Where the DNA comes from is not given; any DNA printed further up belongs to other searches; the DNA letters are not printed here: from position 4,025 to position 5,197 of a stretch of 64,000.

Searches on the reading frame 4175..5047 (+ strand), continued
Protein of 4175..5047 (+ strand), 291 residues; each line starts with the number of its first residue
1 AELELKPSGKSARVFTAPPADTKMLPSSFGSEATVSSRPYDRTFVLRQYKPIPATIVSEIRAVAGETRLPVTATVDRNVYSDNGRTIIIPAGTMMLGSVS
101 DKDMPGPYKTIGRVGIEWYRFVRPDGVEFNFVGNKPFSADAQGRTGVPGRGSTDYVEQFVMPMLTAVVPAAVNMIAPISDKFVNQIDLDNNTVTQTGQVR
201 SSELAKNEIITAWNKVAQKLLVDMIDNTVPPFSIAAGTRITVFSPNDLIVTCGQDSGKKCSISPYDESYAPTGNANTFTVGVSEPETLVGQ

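Call 74: get_annotated_region(hit=H12, flank=6000)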
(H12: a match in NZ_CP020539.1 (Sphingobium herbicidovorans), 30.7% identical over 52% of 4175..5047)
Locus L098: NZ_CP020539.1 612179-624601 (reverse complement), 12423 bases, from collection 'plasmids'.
description: Sphingobium herbicidovorans strain MH plasmid pMSHV, complete sequence
organism: Sphingobium herbicidovorans (NCBI taxid 76947)
taxonomy: Bacteria; Pseudomonadota; Alphaproteobacteria; Sphingomonadales; Sphingomonadaceae; Sphingobium; Sphingobium herbicidovorans
host: -; source: cell culture,soil; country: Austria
typing (MOB-suite, as given by PLSDB): conjugative; replicon rep_cluster_545; relaxase MOBP; mating-pair formation MPF_T
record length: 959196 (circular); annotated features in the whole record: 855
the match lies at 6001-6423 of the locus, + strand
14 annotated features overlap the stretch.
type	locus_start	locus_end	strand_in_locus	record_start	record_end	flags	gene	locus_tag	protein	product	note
CDS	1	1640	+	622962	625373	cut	-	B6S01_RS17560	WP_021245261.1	VirB4 family type IV secretion/conjugal transfer ATPase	-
CDS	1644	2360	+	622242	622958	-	-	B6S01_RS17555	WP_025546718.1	type IV secretion system protein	-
CDS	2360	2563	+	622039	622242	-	-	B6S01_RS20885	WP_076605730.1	EexN family lipoprotein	-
CDS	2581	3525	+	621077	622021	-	-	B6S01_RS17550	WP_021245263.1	type IV secretion system protein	-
CDS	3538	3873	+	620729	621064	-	-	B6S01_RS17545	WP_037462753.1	hypothetical protein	-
CDS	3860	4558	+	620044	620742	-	-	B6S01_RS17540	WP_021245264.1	VirB8/TrbF family protein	-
CDS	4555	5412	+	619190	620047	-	virB9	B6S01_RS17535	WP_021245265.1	P-type conjugative transfer protein VirB9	-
CDS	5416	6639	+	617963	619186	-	virB10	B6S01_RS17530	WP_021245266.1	type IV secretion system protein VirB10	-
CDS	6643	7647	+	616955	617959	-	virB11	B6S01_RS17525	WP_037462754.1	P-type DNA transfer ATPase VirB11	GO:0044097 - secretion by the type IV secretion system [Evidence IEA]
CDS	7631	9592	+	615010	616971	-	-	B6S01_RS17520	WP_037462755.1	type IV secretory system conjugative DNA transfer family protein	-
CDS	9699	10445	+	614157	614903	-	-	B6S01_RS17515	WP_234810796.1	LPD7 domain-containing protein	-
CDS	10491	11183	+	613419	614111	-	-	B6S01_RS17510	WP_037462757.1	HEPN domain-containing protein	-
CDS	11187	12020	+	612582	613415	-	-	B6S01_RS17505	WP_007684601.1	DUF3883 domain-containing protein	-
CDS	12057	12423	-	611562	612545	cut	-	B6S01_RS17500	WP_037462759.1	WYL domain-containing protein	-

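Call 75: get_annotated_region(hit=H13, flank=6000)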
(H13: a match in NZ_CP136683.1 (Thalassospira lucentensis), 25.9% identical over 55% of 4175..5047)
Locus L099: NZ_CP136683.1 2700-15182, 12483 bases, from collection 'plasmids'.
description: Thalassospira lucentensis strain LC.270.F.C4 plasmid unnamed1, complete sequence
organism: Thalassospira lucentensis (NCBI taxid 168935)
taxonomy: Bacteria; Pseudomonadota; Alphaproteobacteria; Rhodospirillales; Thalassospiraceae; Thalassospira; Thalassospira lucentensis
host: -; source: Macrocystis pyrifera gametophyte,Whole organism,Laboratory; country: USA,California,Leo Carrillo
typing (MOB-suite, as given by PLSDB): non-mobilizable
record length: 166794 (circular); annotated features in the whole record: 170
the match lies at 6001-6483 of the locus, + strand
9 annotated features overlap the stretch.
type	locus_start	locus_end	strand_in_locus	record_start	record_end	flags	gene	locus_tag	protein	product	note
CDS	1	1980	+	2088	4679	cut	-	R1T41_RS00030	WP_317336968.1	DUF87 domain-containing protein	-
CDS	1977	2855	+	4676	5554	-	-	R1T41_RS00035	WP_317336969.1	hypothetical protein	-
CDS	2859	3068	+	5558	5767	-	-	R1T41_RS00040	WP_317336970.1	hypothetical protein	-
CDS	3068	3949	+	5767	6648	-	-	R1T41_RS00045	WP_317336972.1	hypothetical protein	-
CDS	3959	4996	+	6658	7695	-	-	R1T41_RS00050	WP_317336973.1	TrbG/VirB9 family P-type conjugative transfer protein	-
CDS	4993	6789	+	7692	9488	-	-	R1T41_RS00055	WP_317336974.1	TrbI/VirB10 family protein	-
CDS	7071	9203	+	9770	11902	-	-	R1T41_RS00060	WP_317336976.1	hypothetical protein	-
CDS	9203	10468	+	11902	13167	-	-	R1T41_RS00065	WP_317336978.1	ATPase, T2SS/T4P/T4SS family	-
CDS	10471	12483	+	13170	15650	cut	-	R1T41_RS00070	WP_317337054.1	type IV secretory system conjugative DNA transfer family protein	-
